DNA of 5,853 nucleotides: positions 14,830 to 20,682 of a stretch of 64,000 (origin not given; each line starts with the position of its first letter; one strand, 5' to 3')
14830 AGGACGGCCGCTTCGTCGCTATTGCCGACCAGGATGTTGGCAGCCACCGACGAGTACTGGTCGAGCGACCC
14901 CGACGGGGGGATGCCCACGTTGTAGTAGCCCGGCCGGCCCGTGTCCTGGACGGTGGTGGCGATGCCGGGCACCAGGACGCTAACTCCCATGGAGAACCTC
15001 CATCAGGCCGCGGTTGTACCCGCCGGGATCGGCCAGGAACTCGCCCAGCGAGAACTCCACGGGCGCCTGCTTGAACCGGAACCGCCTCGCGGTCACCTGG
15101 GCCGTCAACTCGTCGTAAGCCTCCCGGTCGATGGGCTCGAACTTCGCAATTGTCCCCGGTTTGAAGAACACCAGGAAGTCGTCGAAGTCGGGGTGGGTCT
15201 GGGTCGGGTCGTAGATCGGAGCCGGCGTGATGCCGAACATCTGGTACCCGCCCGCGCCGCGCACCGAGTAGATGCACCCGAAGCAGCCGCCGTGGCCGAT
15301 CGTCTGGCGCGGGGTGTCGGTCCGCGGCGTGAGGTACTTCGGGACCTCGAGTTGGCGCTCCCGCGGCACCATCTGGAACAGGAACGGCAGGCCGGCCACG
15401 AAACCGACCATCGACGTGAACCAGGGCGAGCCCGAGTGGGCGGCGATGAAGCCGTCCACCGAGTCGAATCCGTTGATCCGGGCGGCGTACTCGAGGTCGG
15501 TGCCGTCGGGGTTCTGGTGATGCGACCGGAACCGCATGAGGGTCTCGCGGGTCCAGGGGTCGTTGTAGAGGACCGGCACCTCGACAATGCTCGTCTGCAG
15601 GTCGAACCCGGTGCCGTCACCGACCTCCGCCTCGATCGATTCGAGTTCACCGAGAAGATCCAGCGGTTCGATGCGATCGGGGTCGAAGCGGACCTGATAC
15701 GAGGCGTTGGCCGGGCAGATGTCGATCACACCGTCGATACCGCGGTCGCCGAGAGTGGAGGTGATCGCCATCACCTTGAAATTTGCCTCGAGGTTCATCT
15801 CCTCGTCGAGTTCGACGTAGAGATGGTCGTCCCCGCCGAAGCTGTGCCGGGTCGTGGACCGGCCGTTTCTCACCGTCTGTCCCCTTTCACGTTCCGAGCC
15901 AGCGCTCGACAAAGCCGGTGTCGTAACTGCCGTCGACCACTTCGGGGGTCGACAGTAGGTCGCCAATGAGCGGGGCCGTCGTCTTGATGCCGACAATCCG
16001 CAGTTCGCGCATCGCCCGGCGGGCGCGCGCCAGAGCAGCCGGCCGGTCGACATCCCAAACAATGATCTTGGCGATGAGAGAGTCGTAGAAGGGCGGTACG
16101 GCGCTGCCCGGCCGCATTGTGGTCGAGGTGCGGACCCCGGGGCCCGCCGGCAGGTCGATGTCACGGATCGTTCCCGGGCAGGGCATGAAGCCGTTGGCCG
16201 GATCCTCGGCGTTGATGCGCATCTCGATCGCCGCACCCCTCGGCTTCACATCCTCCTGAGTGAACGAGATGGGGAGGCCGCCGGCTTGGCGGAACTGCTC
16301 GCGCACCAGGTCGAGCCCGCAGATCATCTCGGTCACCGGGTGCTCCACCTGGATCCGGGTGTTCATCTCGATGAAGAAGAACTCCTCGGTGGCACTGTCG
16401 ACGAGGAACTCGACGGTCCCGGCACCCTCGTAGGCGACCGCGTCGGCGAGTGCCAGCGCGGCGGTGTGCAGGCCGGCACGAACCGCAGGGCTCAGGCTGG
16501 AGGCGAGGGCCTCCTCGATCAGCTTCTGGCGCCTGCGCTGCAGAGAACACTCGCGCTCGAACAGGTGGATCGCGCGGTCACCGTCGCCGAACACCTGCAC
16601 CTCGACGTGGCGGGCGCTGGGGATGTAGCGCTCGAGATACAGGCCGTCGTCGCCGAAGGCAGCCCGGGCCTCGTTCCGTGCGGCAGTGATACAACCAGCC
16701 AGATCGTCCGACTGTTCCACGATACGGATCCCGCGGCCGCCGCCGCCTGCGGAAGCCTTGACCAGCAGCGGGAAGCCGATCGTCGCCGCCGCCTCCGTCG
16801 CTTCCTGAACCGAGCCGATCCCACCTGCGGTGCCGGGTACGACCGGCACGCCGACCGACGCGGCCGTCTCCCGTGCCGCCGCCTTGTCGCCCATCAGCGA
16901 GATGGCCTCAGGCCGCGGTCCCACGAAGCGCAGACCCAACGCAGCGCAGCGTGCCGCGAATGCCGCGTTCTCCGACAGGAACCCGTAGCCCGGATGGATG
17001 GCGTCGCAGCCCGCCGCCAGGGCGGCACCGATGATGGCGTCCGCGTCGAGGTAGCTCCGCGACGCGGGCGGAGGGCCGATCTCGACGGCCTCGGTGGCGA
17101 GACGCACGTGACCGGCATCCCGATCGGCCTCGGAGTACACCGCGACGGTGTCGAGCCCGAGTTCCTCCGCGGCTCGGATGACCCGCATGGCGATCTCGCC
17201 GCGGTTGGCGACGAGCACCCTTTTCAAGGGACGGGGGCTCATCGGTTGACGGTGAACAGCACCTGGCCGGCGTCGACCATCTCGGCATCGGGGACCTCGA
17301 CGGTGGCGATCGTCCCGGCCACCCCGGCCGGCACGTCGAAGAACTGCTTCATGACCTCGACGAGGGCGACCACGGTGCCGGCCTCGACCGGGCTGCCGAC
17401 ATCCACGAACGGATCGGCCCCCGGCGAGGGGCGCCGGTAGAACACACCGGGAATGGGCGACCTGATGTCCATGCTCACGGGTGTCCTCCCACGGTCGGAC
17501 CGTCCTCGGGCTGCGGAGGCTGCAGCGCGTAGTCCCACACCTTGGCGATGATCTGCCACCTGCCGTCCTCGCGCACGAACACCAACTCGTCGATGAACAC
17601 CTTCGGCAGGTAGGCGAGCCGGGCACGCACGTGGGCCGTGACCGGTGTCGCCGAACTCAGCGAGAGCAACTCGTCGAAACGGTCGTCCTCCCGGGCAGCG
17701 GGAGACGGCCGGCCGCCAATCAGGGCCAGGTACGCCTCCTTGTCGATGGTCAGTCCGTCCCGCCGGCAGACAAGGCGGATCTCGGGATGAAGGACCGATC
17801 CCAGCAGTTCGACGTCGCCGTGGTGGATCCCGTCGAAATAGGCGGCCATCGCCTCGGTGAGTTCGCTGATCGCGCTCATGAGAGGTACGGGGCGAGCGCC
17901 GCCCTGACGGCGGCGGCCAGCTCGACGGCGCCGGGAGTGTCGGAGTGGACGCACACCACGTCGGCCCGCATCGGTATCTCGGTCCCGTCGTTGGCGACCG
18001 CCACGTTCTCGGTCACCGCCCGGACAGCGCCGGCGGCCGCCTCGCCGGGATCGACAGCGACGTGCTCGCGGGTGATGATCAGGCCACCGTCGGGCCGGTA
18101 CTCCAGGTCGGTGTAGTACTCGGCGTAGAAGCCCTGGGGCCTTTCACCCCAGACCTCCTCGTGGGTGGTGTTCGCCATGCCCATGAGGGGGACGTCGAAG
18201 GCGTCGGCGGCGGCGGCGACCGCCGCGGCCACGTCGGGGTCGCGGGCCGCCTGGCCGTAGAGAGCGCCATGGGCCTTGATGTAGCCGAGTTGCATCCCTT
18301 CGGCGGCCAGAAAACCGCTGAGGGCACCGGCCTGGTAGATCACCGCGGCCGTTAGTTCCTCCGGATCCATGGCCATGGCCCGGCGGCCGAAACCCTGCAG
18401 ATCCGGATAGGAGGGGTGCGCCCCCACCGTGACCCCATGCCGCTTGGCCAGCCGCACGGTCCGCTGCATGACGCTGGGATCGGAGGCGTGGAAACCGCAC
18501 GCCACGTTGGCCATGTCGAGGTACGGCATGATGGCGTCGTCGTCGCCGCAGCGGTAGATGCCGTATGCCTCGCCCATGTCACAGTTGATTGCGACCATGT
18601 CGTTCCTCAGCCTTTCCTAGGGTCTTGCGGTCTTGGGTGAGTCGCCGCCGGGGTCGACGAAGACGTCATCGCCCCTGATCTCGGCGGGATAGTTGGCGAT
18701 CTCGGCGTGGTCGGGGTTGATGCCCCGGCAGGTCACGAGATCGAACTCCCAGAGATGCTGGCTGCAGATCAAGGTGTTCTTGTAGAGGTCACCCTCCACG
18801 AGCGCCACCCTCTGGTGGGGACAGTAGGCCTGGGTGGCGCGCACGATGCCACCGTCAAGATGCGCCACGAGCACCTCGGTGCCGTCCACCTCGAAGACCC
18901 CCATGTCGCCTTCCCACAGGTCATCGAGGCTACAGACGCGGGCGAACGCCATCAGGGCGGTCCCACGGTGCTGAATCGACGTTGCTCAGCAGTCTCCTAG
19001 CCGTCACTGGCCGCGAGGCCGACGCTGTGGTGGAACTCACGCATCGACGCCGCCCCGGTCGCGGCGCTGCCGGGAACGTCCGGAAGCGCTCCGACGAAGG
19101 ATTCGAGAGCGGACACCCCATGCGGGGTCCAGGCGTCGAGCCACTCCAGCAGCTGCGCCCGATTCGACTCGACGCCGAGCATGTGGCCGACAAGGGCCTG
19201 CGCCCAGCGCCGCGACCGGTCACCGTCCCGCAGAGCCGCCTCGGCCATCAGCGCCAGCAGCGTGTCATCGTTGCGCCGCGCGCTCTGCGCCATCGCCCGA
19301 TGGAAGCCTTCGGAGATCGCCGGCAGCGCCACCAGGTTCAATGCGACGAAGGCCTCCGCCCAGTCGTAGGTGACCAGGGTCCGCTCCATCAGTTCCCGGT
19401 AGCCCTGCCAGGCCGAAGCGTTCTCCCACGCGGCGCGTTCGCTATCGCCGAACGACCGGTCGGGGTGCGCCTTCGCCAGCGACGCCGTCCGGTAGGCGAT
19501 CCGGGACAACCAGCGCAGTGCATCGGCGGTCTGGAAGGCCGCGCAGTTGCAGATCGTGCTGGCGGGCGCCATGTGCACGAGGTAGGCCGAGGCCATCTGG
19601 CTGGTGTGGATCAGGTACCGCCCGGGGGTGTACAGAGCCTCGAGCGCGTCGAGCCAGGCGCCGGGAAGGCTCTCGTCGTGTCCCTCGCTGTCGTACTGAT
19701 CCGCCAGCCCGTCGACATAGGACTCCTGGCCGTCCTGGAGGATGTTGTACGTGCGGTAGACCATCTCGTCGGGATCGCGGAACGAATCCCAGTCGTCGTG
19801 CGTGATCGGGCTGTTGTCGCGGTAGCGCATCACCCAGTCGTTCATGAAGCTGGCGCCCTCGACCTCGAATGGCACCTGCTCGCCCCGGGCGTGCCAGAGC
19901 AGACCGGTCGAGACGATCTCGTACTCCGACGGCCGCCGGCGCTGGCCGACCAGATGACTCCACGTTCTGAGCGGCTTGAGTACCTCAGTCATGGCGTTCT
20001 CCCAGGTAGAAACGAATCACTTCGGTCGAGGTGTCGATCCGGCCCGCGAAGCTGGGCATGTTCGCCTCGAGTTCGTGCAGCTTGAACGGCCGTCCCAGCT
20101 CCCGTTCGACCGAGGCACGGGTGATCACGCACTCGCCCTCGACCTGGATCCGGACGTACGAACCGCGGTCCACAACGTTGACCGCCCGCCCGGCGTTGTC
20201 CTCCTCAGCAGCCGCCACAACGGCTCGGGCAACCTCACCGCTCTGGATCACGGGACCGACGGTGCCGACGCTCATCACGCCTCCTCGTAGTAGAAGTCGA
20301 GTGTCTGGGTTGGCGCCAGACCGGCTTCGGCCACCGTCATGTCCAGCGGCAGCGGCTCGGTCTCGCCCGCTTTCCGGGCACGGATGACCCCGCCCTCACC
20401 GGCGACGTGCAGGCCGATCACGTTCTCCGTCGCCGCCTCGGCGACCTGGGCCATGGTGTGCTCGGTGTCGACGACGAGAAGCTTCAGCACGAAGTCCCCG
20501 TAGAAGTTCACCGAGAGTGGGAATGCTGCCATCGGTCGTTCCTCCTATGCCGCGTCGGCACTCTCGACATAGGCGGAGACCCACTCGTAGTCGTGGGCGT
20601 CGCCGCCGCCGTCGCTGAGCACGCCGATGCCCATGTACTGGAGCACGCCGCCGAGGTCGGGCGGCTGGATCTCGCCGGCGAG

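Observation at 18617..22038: Toluene/alkene-type monooxygenase with rearranged gene order and no reductase gene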

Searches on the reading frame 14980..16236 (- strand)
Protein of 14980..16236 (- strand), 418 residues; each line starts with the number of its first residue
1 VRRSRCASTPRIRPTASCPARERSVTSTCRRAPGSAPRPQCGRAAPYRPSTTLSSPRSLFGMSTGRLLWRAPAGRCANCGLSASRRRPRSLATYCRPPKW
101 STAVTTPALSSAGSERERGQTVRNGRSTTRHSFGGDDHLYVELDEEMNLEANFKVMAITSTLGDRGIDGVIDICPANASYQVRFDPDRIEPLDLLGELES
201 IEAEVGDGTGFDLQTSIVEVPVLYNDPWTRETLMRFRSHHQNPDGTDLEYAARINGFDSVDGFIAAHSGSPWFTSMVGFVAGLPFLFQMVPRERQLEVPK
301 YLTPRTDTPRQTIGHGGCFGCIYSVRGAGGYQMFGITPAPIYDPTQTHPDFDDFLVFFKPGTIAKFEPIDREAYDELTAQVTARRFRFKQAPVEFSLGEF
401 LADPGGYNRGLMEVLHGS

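Call 4: search_protein_families(library=pfam, proteins=[window:14980-16236:-], max_evalue=0.01)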
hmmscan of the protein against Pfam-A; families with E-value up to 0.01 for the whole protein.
window:14980-16236:- (418 aa): 1 family
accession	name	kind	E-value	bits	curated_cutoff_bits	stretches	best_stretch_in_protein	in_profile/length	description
PF02682.21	CT_C_D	-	1.2e-36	126.7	22.1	1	133-349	5-199/202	Carboxyltransferase domain, subdomain C and D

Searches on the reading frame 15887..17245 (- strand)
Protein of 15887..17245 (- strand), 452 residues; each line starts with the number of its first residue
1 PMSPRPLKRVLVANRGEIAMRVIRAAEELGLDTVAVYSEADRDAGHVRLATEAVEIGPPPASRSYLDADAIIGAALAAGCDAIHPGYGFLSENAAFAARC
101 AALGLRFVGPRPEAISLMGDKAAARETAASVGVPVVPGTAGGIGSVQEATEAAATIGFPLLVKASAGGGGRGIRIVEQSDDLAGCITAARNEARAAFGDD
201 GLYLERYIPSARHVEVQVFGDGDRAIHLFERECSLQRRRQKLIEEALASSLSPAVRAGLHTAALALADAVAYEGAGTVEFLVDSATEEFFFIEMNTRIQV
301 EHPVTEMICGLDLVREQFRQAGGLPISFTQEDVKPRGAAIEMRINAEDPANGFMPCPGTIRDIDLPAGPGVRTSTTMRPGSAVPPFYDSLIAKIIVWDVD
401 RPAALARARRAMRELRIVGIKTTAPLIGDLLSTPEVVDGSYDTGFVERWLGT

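Call 30: search_protein_families(library=ncbifam, proteins=[window:15887-17245:-], max_evalue=0.00001)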
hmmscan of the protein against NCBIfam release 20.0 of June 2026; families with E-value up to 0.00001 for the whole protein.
window:15887-17245:- (452 aa): 29 families (the best 25 are shown)
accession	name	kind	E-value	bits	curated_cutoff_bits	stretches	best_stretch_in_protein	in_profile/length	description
NF009471.0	PRK12833.1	equivalog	6.1e-198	658.1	686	1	5-450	3-448/467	acetyl-CoA carboxylase biotin carboxylase subunit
NF006367.0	PRK08591.1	subfamily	6.7e-186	618.4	597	1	7-450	2-445/451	acetyl-CoA carboxylase biotin carboxylase subunit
TIGR00514.1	accC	equivalog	4.4e-174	579.5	626.5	1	7-449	2-444/449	acetyl-CoA carboxylase biotin carboxylase subunit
NF009554.0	PRK12999.1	equivalog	4.9e-167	557.8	965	1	6-447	4-453/1147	pyruvate carboxylase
NF006406.0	PRK08654.1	equivalog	1.9e-164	547.8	739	1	7-448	2-442/499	acetyl-CoA carboxylase biotin carboxylase subunit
NF004085.0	PRK05586.1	equivalog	3.6e-161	537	723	1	7-449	2-444/448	acetyl-CoA carboxylase biotin carboxylase subunit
NF005525.0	PRK07178.1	equivalog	7.1e-159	529.4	768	1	7-448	2-441/471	acetyl-CoA carboxylase biotin carboxylase subunit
TIGR02712.1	urea_carbox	equivalog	7.7e-150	500.8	1303.85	1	8-447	2-440/1201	urea carboxylase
NF006286.0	PRK08462.1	equivalog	2.6e-147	491.3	740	1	7-448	4-443/445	acetyl-CoA carboxylase biotin carboxylase subunit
TIGR01235.1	pyruv_carbox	equivalog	5.5e-144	481.2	1114.45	1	9-447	1-449/1143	pyruvate carboxylase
NF006287.0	PRK08463.1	equivalog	7.8e-138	460.2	775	1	7-450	2-445/479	acetyl-CoA carboxylase subunit A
TIGR01205.1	D_ala_D_alaTIGR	subfamily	1.2e-11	44.2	245.65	1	98-296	84-285/318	D-alanine--D-alanine ligase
NF003671.0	PRK05294.1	equivalog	4e-11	41.3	599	1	97-225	643-765/1058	carbamoyl-phosphate synthase large subunit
TIGR01369.1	CPSaseII_lrg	equivalog_domain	1.2e-10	39.7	1027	1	97-319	646-862/1052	carbamoyl-phosphate synthase (glutamine-hydrolyzing) large subunit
NF002378.0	PRK01372.1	subfamily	2.6e-10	39.5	243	1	100-296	80-269/305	D-alanine--D-alanine ligase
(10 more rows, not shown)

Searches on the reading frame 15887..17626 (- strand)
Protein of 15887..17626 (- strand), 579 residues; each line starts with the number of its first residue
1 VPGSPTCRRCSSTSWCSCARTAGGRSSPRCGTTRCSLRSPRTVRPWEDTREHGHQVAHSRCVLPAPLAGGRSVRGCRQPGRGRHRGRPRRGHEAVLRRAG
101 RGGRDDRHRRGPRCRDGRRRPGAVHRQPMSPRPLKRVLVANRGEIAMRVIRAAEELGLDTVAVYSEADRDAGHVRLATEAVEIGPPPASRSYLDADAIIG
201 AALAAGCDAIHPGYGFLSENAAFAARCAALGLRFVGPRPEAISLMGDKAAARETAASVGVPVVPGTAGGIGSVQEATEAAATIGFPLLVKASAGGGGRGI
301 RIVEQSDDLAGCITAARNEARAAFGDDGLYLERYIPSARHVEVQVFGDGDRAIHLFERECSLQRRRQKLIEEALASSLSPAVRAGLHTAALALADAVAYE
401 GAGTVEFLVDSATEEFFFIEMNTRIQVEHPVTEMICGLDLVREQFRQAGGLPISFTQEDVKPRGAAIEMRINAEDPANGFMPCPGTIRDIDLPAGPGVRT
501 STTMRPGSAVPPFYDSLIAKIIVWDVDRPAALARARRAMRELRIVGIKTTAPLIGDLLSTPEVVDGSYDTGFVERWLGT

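Call 4: search_protein_families(library=pfam, proteins=[window:15887-17626:-], max_evalue=0.01)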
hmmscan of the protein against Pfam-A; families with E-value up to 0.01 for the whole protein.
window:15887-17626:- (579 aa): 6 families
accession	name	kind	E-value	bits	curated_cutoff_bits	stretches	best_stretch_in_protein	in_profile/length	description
PF02786.22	CPSase_L_D2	-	2.7e-65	220.3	19.8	1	247-453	1-208/211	Carbamoyl-phosphate synthase L chain, ATP binding domain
PF00289.28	Biotin_carb_N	-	4.3e-44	149.9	25.5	1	134-242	2-110/110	Biotin carboxylase, N-terminal domain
PF02785.25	Biotin_carb_C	-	1.6e-34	118.7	32.4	1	468-574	1-107/108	Biotin carboxylase C-terminal domain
PF07478.18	Dala_Dala_lig_C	-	4.3e-08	33.4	24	1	277-423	29-174/204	D-ala D-ala ligase C-terminus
PF02222.28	ATP-grasp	-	2e-07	31.3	27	1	272-424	18-162/179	ATP-grasp domain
PF18603.7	LAL_C2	-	0.00059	20.5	29.4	1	481-545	5-76/78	L-amino acid ligase C-terminal domain 2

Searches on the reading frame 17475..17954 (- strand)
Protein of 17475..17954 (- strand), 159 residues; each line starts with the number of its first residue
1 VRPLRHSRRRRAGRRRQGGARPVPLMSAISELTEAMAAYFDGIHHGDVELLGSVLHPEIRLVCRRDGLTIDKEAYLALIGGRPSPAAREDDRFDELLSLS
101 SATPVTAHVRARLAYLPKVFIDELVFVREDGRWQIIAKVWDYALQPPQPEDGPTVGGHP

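Call 4: search_protein_families(library=pfam, proteins=[window:17475-17954:-], max_evalue=0.01)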
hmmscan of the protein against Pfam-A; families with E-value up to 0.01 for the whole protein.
window:17475-17954:- (159 aa): 2 families
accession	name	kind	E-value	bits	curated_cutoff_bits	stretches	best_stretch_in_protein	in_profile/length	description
PF12893.14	Lumazine_bd_2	-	1.7e-21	77.5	22.1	1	29-141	3-116/116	Putative lumazine-binding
PF14534.12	DUF4440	-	3.1e-06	28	25.2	1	34-135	3-107/107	Domain of unknown function (DUF4440)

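Call 30: search_protein_families(library=ncbifam, proteins=[window:17475-17879:-], max_evalue=0.00001)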
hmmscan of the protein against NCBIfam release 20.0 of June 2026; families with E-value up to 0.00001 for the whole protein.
window:17475-17879:- (134 aa): 0 families

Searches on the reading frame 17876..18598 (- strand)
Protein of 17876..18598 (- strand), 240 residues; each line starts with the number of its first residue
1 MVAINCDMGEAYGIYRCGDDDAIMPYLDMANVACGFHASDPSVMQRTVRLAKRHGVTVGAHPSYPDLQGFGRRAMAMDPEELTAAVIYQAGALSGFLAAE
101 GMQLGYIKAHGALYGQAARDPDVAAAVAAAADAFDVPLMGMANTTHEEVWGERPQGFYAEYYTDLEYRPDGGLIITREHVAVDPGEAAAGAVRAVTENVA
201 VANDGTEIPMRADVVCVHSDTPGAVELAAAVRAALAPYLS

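Call 4: search_protein_families(library=pfam, proteins=[window:17876-18598:-], max_evalue=0.01)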
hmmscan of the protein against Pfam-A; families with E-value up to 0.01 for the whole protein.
window:17876-18598:- (240 aa): 1 family
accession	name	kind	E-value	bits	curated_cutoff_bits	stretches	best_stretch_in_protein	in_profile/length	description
PF03746.21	LamB_YcsF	-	1.9e-86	290.1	22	1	2-235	1-238/239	LamB/YcsF family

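Call 30: search_protein_families(library=ncbifam, proteins=[window:17876-18598:-], max_evalue=0.00001)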
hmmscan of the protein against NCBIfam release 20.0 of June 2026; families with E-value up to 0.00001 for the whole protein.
window:17876-18598:- (240 aa): 5 families
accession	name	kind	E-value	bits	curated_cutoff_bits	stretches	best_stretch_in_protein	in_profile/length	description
NF003814.0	PRK05406.1-3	subfamily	1.5e-78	263.6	226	1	2-236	5-243/256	5-oxoprolinase subunit PxpA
NF003816.0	PRK05406.1-5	subfamily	4.3e-70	236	213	1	1-236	1-243/246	5-oxoprolinase subunit PxpA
NF003813.0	PRK05406.1-2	equivalog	1.9e-64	217.4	392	1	2-235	4-241/252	5-oxoprolinase subunit PxpA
NF003815.0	PRK05406.1-4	equivalog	8.2e-56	189.1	337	1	3-235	5-236/247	5-oxoprolinase subunit PxpA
NF003812.0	PRK05406.1-1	equivalog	4.2e-45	154.3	378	1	2-235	3-235/244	5-oxoprolinase subunit PxpA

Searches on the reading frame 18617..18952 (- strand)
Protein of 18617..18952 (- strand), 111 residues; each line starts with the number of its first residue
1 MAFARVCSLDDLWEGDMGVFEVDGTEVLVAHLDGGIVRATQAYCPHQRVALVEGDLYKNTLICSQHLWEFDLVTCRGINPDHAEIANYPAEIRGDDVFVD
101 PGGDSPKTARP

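Call 4: search_protein_families(library=pfam, proteins=[window:18617-18952:-], max_evalue=0.01)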
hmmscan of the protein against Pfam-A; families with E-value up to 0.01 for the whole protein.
window:18617-18952:- (111 aa): 2 families
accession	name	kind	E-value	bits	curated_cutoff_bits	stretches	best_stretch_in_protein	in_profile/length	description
PF00355.32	Rieske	-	3.9e-15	56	20.3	1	5-89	4-88/88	Rieske [2Fe-2S] domain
PF13806.12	Rieske_2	-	1.2e-06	28.8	27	1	3-99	2-103/104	Rieske-like [2Fe-2S] domain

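Call 30: search_protein_families(library=ncbifam, proteins=[window:18617-18952:-], max_evalue=0.00001)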
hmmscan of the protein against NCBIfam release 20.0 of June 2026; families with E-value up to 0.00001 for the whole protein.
window:18617-18952:- (111 aa): 3 families
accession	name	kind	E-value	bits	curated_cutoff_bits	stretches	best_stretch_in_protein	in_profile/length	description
TIGR02378.1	nirD_assim_sml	equivalog_domain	4.8e-08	33.1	74.65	1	5-99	4-103/105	nitrite reductase small subunit NirD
NF007422.0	PRK09965.1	equivalog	8.7e-08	32.2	113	1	5-100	5-99/106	bifunctional 3-phenylpropionate/cinnamic acid dioxygenase ferredoxin subunit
NF042948.2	3PPDioc_HcaC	equivalog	1.2e-06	28.7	150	1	2-100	2-101/105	3-phenylpropionate/cinnamic acid dioxygenase ferredoxin subunit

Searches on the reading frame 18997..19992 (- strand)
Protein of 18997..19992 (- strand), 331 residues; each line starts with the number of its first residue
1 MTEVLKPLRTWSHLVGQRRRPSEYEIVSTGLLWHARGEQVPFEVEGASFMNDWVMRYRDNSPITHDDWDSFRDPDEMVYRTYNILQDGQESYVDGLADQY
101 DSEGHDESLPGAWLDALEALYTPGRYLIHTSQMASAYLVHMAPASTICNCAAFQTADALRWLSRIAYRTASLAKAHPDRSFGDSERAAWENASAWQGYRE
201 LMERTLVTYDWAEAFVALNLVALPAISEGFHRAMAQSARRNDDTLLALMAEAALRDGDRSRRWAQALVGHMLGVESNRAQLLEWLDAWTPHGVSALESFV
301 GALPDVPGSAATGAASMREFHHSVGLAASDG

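Call 4: search_protein_families(library=pfam, proteins=[window:18997-19992:-], max_evalue=0.01)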
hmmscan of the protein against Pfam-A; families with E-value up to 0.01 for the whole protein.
window:18997-19992:- (331 aa): 1 family
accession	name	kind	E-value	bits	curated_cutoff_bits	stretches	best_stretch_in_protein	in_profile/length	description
PF02332.24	Phenol_Hydrox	-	3e-65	220.4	24.4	1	53-273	1-228/230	Methane/Phenol/Alkene Hydroxylase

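Call 30: search_protein_families(library=ncbifam, proteins=[window:18997-19992:-], max_evalue=0.00001)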
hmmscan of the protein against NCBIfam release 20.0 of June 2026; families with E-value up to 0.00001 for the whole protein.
window:18997-19992:- (331 aa): 1 family
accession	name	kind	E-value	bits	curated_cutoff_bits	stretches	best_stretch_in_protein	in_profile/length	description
NF045802.1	MethMoxAlphaMmoY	equivalog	1e-09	38.1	700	1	63-312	88-346/389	aromatic/alkene monooxygenase hydroxylase subunit beta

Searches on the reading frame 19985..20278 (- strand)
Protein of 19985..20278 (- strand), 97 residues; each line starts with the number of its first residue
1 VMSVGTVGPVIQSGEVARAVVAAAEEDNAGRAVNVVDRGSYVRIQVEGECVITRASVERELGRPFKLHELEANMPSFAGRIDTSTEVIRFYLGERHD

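Call 4: search_protein_families(library=pfam, proteins=[window:19985-20278:-], max_evalue=0.01)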
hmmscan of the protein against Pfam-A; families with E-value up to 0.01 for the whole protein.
window:19985-20278:- (97 aa): 1 family
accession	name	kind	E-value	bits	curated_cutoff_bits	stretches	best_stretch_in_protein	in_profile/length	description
PF02406.22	MmoB_DmpM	-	8.4e-28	96.8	25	1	6-90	2-84/85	MmoB/DmpM family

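Call 30: search_protein_families(library=ncbifam, proteins=[window:19985-20278:-], max_evalue=0.00001)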
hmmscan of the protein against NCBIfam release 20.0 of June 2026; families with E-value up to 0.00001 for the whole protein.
window:19985-20278:- (97 aa): 0 families

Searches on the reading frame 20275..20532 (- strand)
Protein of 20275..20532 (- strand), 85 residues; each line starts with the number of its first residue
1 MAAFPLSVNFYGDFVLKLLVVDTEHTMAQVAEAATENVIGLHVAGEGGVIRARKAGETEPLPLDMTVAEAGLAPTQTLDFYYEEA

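Call 4: search_protein_families(library=pfam, proteins=[window:20275-20532:-], max_evalue=0.01)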
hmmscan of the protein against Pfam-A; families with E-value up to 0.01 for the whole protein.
window:20275-20532:- (85 aa): 1 family
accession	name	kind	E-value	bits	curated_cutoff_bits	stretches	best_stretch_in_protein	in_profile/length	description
PF06234.18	TmoB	-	8.2e-22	77.7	25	1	4-82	2-78/78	Toluene-4-monooxygenase system protein B (TmoB)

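Call 30: search_protein_families(library=ncbifam, proteins=[window:20275-20532:-], max_evalue=0.00001)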
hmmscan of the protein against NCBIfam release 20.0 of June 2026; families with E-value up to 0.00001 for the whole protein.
window:20275-20532:- (85 aa): 0 families
